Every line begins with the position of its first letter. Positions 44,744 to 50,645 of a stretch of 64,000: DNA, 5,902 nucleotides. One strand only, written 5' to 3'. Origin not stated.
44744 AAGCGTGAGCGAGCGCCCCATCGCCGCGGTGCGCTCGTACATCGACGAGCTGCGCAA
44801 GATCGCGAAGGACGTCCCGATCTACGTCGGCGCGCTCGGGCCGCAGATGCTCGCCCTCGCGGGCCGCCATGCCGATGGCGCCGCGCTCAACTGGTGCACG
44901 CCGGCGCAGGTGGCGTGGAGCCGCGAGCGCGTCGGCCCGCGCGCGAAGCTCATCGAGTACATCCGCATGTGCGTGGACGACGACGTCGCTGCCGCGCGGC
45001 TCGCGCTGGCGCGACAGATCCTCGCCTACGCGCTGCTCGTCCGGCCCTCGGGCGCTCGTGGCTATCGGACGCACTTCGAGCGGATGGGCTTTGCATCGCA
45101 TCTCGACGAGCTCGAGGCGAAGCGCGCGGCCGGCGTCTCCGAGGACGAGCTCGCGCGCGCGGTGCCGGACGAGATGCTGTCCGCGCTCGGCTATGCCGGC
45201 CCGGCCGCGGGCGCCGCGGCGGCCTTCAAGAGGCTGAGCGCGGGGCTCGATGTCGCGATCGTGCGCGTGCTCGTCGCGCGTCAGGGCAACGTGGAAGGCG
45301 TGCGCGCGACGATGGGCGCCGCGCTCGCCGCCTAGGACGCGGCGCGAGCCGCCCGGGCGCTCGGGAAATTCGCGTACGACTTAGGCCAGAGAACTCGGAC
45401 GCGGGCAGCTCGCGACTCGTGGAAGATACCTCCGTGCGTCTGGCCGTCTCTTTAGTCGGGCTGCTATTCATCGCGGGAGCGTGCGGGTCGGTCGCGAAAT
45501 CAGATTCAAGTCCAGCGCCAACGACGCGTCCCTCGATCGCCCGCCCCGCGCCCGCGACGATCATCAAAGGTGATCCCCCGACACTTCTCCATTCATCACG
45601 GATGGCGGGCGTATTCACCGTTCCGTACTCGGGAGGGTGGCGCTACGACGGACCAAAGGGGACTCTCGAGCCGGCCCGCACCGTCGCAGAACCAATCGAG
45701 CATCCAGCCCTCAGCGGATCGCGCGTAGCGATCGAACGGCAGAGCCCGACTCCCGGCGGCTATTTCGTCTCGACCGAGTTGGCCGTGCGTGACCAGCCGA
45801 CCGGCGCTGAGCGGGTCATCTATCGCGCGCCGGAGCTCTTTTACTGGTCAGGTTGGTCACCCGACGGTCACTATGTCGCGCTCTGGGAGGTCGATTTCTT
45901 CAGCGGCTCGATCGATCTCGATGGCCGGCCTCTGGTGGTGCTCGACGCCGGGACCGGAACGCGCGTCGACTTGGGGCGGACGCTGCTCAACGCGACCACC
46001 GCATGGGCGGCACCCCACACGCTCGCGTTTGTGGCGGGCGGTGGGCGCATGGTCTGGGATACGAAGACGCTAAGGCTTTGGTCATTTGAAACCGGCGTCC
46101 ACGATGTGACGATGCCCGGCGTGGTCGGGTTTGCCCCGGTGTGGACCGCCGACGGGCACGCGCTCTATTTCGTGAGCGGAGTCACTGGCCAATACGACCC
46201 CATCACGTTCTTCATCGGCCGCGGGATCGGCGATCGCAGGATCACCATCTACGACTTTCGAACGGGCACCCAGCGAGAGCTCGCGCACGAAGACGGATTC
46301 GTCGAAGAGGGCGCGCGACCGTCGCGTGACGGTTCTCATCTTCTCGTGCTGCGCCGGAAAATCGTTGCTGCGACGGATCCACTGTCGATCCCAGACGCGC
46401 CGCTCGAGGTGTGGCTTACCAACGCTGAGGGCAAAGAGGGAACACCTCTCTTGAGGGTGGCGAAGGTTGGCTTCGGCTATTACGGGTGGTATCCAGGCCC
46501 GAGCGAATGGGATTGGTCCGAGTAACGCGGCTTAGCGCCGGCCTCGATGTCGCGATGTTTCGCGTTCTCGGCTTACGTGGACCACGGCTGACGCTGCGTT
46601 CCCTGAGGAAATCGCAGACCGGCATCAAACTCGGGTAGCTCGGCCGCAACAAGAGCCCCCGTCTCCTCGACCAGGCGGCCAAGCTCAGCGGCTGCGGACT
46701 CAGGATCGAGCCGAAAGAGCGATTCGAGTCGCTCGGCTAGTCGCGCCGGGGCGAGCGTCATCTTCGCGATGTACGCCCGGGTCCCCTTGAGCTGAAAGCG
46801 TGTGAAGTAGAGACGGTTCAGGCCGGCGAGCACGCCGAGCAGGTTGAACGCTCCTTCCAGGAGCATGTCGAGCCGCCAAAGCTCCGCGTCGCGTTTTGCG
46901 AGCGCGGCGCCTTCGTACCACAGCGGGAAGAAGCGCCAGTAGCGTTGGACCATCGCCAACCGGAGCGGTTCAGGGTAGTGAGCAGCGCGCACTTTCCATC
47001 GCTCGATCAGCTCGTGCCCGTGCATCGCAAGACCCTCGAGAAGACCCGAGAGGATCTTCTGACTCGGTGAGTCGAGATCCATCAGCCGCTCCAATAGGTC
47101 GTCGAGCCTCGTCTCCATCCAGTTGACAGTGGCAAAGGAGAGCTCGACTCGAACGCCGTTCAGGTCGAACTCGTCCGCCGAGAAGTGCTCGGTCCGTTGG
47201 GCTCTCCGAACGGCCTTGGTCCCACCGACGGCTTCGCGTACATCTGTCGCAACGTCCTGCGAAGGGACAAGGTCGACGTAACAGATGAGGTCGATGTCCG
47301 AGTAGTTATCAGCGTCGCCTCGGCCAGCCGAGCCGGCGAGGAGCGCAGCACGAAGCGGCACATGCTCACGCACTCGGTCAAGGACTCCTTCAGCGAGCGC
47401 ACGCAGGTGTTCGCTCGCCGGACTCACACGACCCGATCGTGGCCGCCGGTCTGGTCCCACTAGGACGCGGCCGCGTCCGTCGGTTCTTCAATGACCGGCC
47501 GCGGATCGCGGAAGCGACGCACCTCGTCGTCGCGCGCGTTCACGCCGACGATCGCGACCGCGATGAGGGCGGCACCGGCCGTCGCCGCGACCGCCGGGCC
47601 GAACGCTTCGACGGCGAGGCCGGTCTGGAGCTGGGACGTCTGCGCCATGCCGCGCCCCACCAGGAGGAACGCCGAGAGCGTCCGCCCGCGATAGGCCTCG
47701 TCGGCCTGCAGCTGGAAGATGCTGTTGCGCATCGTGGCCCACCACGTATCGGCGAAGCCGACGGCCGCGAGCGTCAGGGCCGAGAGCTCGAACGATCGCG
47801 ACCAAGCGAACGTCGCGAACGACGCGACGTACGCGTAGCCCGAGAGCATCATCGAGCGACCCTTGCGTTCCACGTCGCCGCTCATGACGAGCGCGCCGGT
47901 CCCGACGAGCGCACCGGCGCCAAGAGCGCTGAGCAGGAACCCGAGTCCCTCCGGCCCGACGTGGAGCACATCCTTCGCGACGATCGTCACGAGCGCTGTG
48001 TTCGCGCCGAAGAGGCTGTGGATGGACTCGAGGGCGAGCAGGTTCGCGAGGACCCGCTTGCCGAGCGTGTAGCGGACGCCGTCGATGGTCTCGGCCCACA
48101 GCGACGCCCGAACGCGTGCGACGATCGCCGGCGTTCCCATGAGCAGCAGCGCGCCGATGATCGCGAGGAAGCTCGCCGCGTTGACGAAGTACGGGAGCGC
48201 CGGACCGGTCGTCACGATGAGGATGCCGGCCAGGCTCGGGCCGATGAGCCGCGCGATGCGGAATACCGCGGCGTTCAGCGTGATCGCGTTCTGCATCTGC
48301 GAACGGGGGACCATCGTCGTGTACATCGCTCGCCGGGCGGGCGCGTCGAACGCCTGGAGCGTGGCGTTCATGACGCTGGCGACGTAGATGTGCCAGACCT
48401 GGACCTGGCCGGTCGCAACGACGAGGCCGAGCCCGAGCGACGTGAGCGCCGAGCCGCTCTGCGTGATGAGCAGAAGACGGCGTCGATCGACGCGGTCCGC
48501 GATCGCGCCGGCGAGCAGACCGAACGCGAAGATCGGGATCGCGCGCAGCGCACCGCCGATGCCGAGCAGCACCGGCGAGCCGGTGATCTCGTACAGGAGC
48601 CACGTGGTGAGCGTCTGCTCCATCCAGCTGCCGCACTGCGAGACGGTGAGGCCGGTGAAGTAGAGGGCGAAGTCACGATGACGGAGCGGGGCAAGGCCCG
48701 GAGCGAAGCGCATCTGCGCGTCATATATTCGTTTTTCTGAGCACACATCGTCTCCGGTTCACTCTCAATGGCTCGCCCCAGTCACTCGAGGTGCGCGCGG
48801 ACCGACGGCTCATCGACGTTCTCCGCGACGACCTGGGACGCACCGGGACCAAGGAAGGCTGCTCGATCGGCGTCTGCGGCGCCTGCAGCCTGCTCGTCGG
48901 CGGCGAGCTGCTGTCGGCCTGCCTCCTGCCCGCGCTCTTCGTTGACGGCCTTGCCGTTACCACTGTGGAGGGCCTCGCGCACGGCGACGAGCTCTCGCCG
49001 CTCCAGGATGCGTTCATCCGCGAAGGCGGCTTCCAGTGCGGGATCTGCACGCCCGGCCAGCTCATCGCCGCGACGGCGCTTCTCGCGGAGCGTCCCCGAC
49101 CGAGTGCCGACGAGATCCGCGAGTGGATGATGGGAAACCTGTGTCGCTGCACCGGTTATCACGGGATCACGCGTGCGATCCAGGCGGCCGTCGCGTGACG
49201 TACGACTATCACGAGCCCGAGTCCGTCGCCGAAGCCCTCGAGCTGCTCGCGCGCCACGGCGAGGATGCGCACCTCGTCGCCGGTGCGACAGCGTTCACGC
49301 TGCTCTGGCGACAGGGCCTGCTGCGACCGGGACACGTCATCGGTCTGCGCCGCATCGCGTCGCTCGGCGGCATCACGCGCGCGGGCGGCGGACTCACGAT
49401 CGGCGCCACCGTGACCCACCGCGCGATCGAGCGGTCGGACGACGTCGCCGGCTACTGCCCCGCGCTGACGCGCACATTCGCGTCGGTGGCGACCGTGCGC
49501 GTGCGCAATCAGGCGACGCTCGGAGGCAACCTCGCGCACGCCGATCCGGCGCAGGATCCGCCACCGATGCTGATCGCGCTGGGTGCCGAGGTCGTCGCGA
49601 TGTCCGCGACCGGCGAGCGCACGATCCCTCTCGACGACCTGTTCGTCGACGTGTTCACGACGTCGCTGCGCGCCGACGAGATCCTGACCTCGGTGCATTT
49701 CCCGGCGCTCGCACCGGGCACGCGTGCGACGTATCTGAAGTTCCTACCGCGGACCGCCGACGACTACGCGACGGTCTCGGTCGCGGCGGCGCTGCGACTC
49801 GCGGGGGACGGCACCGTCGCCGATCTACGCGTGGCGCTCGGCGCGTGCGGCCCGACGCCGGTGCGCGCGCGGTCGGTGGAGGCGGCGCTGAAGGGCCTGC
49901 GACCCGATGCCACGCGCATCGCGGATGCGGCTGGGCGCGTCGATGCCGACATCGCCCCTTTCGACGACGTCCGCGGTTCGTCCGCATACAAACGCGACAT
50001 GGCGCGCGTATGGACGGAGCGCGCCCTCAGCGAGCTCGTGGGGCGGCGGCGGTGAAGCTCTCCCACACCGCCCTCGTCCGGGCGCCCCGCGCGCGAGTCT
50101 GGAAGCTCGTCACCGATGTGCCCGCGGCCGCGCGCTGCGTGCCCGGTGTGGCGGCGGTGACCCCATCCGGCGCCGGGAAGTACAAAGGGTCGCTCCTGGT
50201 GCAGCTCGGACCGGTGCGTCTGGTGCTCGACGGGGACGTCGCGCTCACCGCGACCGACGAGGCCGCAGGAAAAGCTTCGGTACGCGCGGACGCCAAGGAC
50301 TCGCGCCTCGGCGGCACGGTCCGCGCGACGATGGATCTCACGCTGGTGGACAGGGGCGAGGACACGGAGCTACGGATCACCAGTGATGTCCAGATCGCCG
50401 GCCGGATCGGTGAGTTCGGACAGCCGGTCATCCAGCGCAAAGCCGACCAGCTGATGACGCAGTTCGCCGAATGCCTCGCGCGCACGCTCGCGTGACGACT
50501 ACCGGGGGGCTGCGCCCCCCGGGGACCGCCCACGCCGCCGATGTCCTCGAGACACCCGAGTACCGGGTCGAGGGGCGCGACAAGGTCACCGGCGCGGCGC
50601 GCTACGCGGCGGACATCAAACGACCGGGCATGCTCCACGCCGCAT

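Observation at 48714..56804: Tightly coupled operon: Mo-hydroxylase (S/M/CoxG/L) + minimal PaaA-like di-iron protein + aryl-CoA ligase + S9 peptidase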

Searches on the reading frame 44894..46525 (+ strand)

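Call 10: search_protein_families(library=ncbifam, proteins=[window:44894-46525:+], max_evalue=0.00001)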
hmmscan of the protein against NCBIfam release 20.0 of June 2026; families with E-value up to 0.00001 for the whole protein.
window:44894-46525:+ (543 aa): 0 families

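Call 37: search_protein_families(library=pfam, proteins=[window:44894-46525:+], max_evalue=0.01)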
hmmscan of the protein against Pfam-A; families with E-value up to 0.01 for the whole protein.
window:44894-46525:+ (543 aa): 1 family
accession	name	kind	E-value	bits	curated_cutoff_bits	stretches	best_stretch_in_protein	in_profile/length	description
PF07676.18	PD40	-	0.00072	19.9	20.9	0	413-435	12-35/38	WD40-like Beta Propeller Repeat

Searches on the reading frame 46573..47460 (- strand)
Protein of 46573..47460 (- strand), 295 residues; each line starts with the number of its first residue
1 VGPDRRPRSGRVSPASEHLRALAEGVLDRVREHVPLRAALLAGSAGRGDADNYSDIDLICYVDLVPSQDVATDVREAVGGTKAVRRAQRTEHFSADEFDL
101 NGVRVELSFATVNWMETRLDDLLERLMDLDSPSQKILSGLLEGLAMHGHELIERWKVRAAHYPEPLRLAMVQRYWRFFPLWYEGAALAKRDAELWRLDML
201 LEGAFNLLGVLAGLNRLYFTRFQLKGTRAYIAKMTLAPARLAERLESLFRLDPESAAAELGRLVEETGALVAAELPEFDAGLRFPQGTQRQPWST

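Call 5: search_protein_families(library=pfam, proteins=[window:46573-47460:-], max_evalue=0.001)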
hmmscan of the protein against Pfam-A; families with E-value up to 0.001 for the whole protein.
window:46573-47460:- (295 aa): 1 family
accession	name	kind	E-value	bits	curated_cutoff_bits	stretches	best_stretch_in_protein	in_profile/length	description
PF01909.29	NTP_transf_2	-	3.1e-05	24.7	21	1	26-83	4-47/93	Nucleotidyltransferase domain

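Call 6: search_protein_families(library=ncbifam, proteins=[window:46573-47460:-], max_evalue=0.00001)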
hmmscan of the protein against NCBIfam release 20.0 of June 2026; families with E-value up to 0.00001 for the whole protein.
window:46573-47460:- (295 aa): 0 families

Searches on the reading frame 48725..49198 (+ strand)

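Call 5: search_protein_families(library=pfam, proteins=[window:48725-49198:+], max_evalue=0.001)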
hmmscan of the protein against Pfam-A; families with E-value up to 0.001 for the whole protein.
window:48725-49198:+ (157 aa): 2 families
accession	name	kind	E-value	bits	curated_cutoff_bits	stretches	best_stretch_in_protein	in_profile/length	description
PF01799.25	Fer2_2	-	8e-30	103.2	30.3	1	80-153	1-75/75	[2Fe-2S] binding domain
PF00111.32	Fer2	-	6.5e-07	29.6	21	1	12-61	1-51/77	2Fe-2S iron-sulfur cluster binding domain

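Call 6: search_protein_families(library=ncbifam, proteins=[window:48725-49198:+], max_evalue=0.00001)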
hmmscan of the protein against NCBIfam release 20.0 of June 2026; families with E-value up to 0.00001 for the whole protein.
window:48725-49198:+ (157 aa): 11 families
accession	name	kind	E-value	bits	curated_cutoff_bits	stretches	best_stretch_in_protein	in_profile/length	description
TIGR03198.1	pucE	equivalog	6.2e-53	178.3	254.3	1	9-154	3-147/151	xanthine dehydrogenase subunit E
NF041020.1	glyceraldDH_gamma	equivalog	6.7e-46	155.9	290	1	9-155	12-158/164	glyceraldehyde dehydrogenase subunit gamma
NF043084.2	XdhC_XDHase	equivalog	5.1e-45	152.7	217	1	9-155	2-149/151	xanthine dehydrogenase subunit XdhC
NF008514.0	PRK11433.1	equivalog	4.5e-43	147.3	322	2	8-122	51-165/218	aldehyde dehydrogenase iron-sulfur subunit PaoA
TIGR03193.1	4hydroxCoAred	equivalog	7.5e-43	146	257.8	1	10-155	2-147/148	4-hydroxybenzoyl-CoA reductase subunit gamma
NF045668.1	pterin_aldehy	equivalog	8.3e-42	143.3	1100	1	11-155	4-151/905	molybdopterin-dependent aldehyde oxidoreductase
NF007387.0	PRK09908.1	equivalog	1.4e-40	138.4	212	1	8-153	7-153/159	xanthine dehydrogenase iron sulfur-binding subunit XdhC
TIGR03311.1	Se_dep_XDH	equivalog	1.6e-37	129.1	830.45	1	12-155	3-143/848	selenium-dependent xanthine dehydrogenase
TIGR02963.1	xanthine_xdhA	equivalog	2.4e-36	125.4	467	1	11-156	2-158/468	xanthine dehydrogenase small subunit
TIGR02969.1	mam_aldehyde_ox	subfamily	1.8e-24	85.3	1912.3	1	22-153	16-158/1330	aldehyde oxidase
TIGR03313.1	Se_sel_red_Mo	hypoth_equivalog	1.2e-13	49.7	1101.9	1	12-156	1-145/951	molybdopterin-dependent oxidoreductase Mo/Fe-S-binding subunit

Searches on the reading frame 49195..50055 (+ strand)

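Call 5: search_protein_families(library=pfam, proteins=[window:49195-50055:+], max_evalue=0.001)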
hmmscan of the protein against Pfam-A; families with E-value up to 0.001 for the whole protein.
window:49195-50055:+ (286 aa): 2 families
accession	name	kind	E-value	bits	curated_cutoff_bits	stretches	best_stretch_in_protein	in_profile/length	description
PF00941.27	FAD_binding_5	-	3.4e-49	167.4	27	1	3-171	3-169/170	FAD binding domain in molybdopterin dehydrogenase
PF03450.22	CO_deh_flav_C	-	1.3e-25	89.9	25.5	1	180-280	2-101/102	CO dehydrogenase flavoprotein C-terminal domain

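Call 6: search_protein_families(library=ncbifam, proteins=[window:49195-50055:+], max_evalue=0.00001)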
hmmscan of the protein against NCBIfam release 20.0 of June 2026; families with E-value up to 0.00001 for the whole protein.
window:49195-50055:+ (286 aa): 8 families
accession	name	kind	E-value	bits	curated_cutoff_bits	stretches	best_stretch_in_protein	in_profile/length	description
NF041019.1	glyceraldDH_beta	equivalog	1.4e-66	224.6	350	1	3-280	6-279/280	glyceraldehyde dehydrogenase subunit beta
NF043083.1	XdhB_XDHase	equivalog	2.6e-49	167.9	310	1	4-284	6-286/289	xanthine dehydrogenase subunit XdhB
TIGR02963.1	xanthine_xdhA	equivalog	2.6e-47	161.5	467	1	6-274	196-461/468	xanthine dehydrogenase small subunit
NF007427.0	PRK09971.1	equivalog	3.7e-47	160.9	287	1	4-284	6-286/292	xanthine dehydrogenase FAD-binding subunit XdhB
TIGR03195.1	4hydrxCoA_B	equivalog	2.9e-29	102.2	404.55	2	120-281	159-319/321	4-hydroxybenzoyl-CoA reductase subunit beta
TIGR03199.1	pucC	equivalog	6.3e-27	94.5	306.05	1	8-269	1-257/264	xanthine dehydrogenase subunit C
TIGR03312.1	Se_sel_red_FAD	hypoth_equivalog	7.8e-20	71.1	241.5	1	5-272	4-241/257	molybdopterin-dependent oxidoreductase FAD-binding subunit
TIGR02969.1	mam_aldehyde_ox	subfamily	3.7e-11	41.2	1912.3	1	41-248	275-491/1330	aldehyde oxidase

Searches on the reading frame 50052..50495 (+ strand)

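Call 5: search_protein_families(library=pfam, proteins=[window:50052-50495:+], max_evalue=0.001)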
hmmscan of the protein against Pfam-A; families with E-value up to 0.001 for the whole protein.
window:50052-50495:+ (147 aa): 2 families
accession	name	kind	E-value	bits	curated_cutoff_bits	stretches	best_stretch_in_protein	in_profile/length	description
PF06240.19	COXG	-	2.7e-15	56.8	22.2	1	9-146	5-139/140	Carbon monoxide dehydrogenase subunit G (CoxG)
PF10604.15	Polyketide_cyc2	-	5.7e-07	30.4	27.4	1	2-146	3-141/142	Polyketide cyclase / dehydrase and lipid transport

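Call 6: search_protein_families(library=ncbifam, proteins=[window:50052-50495:+], max_evalue=0.00001)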
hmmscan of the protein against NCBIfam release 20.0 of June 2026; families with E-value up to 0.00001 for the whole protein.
window:50052-50495:+ (147 aa): 0 families
